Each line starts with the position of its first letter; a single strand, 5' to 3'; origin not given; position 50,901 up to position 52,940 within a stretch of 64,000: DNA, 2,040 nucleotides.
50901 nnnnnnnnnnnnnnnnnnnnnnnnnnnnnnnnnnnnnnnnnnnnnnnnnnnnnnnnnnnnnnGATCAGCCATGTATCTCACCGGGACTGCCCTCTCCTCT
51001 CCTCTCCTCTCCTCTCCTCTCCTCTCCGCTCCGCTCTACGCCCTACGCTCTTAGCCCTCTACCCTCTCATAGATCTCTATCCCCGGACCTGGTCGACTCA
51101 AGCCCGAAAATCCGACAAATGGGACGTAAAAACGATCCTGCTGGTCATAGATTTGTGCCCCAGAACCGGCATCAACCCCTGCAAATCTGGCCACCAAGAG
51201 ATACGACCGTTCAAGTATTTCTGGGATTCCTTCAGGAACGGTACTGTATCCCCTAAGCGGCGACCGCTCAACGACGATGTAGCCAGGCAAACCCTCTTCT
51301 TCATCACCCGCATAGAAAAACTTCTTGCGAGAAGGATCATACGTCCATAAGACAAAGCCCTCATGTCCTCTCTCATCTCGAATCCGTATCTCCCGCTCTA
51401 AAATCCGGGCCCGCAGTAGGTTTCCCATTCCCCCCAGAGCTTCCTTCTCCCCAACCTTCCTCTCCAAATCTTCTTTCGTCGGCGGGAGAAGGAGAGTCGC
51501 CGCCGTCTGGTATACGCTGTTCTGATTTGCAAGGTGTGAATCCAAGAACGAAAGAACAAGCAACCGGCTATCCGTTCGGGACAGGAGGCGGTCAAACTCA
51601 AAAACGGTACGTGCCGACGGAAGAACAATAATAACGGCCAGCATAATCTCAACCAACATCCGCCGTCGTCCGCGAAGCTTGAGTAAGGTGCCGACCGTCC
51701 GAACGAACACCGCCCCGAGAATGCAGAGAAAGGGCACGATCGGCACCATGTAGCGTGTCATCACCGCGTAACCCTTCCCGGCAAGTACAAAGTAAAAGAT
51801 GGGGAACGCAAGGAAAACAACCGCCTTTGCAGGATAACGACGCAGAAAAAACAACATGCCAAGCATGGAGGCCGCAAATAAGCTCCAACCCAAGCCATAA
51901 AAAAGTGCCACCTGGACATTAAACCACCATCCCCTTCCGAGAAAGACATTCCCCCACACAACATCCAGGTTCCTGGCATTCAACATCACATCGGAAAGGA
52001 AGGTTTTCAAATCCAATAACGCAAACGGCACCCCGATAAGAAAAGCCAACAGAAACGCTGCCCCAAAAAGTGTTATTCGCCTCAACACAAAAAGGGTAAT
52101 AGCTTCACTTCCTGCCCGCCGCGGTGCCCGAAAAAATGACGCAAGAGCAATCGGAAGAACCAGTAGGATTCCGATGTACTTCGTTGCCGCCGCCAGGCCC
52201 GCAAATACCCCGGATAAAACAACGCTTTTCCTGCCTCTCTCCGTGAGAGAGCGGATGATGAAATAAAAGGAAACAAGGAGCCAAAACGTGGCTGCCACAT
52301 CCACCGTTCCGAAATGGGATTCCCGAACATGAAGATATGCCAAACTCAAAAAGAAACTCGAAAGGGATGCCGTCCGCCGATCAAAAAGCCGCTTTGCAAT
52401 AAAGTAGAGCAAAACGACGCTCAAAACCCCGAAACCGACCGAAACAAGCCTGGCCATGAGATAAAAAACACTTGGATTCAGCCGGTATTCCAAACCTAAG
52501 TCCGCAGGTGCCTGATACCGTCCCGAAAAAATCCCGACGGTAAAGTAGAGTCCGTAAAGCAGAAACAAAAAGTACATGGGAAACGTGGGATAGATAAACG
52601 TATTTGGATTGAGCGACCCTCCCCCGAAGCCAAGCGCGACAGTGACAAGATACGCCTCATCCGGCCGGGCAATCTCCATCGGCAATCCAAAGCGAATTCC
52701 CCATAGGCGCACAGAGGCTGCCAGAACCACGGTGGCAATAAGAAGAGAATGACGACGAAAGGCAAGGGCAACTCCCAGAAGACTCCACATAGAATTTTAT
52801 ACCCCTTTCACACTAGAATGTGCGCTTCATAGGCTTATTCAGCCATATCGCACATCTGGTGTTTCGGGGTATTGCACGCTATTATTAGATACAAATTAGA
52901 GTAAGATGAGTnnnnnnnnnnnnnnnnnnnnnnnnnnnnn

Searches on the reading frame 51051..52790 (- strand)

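Call 14: search_protein_families(library=pfam, proteins=[window:51051-52790:-])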
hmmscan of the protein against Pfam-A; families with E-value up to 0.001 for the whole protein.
window:51051-52790:- (579 aa): 2 families
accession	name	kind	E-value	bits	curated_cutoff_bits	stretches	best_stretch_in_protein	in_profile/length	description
PF13231.12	PMT_2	-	1.9e-14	54.6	26.1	1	113-222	24-133/160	Dolichyl-phosphate-mannose-protein mannosyltransferase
PF02366.24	PMT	-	8.2e-13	48.9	22.7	1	107-259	78-233/245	Dolichyl-phosphate-mannose-protein mannosyltransferase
